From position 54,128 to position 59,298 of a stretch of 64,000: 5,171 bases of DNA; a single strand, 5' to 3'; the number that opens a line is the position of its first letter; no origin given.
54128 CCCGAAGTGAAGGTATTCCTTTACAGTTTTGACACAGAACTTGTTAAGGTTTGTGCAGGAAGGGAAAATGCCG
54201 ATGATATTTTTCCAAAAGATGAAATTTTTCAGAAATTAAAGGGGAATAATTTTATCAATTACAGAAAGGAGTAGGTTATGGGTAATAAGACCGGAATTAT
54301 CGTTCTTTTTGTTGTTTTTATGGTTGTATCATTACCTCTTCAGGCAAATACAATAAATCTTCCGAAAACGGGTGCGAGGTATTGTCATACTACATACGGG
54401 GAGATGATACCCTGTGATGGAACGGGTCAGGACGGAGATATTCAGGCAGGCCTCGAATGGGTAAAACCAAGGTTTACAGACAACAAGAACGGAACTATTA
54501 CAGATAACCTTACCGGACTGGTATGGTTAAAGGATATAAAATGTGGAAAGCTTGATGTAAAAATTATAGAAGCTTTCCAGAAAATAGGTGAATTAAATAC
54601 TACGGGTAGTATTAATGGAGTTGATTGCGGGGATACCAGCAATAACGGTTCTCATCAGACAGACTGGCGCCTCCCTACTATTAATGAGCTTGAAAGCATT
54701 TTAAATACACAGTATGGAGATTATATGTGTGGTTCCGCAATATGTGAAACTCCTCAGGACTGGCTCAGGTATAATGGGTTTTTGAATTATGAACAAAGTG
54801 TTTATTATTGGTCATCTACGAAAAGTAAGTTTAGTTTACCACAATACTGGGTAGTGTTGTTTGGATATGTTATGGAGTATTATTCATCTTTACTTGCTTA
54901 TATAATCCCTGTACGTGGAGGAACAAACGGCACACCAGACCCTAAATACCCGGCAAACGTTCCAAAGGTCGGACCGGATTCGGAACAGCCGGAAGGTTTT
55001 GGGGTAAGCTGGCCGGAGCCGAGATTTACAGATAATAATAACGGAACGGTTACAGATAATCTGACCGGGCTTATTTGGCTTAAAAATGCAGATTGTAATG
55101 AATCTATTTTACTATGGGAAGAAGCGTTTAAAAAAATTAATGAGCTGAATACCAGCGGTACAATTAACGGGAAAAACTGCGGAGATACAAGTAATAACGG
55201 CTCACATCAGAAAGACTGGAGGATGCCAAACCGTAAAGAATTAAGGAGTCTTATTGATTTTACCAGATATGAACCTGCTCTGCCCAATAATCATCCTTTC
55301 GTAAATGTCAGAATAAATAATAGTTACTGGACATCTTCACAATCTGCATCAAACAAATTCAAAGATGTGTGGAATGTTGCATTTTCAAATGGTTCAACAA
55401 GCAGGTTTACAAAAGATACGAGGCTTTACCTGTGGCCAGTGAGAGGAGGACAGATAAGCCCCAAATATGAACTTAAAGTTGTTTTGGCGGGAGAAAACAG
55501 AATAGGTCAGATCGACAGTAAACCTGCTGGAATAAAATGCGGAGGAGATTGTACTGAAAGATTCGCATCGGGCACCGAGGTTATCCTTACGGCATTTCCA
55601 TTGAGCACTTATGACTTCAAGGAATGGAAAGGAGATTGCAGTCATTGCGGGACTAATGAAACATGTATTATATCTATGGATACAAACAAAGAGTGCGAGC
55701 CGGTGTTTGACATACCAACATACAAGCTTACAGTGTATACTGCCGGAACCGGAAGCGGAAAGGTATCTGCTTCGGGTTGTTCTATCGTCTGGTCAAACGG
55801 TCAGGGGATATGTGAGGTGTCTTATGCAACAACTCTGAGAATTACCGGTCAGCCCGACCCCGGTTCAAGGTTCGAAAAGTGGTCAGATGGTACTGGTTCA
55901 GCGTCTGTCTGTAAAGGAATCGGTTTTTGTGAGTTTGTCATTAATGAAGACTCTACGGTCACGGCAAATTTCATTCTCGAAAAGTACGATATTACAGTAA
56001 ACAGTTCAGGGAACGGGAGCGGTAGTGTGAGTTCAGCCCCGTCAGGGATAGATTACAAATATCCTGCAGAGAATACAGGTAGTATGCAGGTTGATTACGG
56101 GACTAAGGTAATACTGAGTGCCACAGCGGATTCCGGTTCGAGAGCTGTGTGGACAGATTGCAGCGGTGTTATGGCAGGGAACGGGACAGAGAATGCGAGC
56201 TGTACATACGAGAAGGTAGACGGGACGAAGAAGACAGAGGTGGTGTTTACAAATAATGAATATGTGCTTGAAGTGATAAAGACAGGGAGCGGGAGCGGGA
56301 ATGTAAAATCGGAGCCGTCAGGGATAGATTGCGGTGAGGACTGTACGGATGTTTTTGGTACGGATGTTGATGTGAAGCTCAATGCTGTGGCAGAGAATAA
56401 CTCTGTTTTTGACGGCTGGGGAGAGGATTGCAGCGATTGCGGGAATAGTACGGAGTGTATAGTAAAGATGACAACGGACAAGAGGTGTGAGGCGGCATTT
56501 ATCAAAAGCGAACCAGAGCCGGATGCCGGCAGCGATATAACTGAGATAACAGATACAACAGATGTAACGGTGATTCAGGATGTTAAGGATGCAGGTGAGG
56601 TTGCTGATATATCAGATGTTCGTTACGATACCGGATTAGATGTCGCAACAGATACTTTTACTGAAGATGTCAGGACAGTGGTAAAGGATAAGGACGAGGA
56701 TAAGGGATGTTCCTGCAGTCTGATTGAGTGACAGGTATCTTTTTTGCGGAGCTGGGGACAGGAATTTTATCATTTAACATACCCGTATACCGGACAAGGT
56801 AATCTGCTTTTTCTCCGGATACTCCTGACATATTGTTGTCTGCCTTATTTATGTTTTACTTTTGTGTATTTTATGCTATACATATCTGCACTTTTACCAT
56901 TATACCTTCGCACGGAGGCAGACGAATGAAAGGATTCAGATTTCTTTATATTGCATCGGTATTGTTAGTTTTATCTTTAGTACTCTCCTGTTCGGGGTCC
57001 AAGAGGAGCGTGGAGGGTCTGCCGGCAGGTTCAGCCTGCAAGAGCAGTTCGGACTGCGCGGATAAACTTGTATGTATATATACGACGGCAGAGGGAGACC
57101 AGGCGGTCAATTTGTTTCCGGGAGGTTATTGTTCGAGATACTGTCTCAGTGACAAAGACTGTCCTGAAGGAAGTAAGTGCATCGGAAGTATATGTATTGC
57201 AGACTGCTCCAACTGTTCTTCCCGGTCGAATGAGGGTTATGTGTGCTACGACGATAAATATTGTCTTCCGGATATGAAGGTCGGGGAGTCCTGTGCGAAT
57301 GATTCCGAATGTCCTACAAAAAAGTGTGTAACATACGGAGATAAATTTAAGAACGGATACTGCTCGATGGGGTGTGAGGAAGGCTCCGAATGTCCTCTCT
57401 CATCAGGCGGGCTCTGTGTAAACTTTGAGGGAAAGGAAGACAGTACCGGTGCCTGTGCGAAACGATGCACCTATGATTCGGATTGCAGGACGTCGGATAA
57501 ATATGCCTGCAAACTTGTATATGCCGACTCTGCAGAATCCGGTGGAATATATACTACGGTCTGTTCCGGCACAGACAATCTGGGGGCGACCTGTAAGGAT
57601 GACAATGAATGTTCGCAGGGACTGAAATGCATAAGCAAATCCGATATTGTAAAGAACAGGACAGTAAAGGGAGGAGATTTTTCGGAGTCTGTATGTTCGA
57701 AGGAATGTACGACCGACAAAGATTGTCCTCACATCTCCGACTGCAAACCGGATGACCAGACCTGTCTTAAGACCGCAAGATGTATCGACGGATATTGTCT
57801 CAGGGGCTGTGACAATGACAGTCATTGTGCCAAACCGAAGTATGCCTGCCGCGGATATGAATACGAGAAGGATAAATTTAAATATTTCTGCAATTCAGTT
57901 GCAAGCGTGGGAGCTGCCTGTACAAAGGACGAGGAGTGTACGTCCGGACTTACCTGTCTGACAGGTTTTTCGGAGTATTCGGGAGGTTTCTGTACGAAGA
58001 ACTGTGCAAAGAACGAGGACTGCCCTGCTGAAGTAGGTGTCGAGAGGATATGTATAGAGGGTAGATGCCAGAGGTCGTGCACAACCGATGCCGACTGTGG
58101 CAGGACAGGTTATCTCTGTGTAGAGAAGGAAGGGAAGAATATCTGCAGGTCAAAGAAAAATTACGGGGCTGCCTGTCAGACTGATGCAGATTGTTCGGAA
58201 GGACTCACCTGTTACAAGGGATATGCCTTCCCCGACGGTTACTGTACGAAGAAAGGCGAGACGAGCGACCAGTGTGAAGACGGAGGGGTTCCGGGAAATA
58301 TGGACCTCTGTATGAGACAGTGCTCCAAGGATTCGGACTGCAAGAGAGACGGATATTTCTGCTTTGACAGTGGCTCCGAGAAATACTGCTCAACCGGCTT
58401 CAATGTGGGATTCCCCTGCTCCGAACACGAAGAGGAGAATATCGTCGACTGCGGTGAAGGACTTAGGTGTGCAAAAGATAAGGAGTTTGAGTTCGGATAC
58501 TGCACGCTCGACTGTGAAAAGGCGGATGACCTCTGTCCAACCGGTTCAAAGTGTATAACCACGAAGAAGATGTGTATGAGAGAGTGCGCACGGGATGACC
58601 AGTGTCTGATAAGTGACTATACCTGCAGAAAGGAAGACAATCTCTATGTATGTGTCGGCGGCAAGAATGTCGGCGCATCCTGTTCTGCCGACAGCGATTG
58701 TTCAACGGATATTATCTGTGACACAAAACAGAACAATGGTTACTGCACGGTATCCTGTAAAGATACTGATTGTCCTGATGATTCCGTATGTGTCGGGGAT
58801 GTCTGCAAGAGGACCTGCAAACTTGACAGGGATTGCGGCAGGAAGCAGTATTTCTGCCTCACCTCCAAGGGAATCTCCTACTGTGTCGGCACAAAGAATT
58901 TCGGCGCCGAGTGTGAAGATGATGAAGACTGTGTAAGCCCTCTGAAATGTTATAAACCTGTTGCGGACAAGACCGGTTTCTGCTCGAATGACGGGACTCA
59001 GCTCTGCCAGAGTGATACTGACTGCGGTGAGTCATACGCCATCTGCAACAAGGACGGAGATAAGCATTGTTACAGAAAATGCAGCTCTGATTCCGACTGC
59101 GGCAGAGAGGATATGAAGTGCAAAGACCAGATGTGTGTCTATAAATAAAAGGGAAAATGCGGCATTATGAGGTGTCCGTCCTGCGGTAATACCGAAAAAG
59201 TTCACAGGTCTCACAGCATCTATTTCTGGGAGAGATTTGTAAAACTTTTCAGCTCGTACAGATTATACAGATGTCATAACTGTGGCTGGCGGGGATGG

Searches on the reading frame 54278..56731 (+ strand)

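Call 21: search_protein_families(library=pfam, proteins=[window:54278-56731:+], max_evalue=0.001)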
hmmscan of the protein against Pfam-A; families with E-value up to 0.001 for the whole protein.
window:54278-56731:+ (817 aa): 2 families
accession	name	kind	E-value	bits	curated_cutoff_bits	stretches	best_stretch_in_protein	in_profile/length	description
PF07603.17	Lcl_C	-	6e-42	143.1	34.9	2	256-389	1-117/117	Lcl C-terminal domain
PF18998.6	Flg_new_2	-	5.1e-20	71.7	23.6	2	425-472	15-64/73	Divergent InlB B-repeat domain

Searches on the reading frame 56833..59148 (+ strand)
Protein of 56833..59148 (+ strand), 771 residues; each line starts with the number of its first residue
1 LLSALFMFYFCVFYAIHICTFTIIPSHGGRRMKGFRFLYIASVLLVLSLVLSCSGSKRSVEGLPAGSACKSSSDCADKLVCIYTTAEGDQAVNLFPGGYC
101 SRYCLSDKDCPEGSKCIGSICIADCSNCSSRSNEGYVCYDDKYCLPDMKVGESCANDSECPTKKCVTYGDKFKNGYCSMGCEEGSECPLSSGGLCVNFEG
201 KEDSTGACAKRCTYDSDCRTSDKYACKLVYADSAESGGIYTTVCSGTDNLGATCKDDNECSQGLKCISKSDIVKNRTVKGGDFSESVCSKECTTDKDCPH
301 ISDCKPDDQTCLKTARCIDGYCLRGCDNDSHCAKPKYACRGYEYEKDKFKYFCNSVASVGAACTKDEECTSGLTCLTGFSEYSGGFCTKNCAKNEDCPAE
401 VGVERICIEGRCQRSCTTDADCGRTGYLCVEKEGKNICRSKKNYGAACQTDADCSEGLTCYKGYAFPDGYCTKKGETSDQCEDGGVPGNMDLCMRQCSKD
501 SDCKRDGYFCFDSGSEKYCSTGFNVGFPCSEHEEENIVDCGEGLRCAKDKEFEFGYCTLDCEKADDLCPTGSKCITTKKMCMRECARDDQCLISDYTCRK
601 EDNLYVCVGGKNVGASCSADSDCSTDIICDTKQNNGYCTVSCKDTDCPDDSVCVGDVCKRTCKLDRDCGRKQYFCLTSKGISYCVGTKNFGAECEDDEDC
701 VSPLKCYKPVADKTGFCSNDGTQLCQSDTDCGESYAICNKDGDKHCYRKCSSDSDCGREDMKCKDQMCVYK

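Call 21: search_protein_families(library=pfam, proteins=[window:56833-59148:+], max_evalue=0.001)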
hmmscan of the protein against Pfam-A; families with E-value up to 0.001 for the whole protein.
window:56833-59148:+ (771 aa): 1 family
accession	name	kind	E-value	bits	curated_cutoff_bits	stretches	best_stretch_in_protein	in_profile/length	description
PF04706.18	Dickkopf_N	-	2.3e-07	31.5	25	1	415-463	1-48/51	Dickkopf N-terminal cysteine-rich region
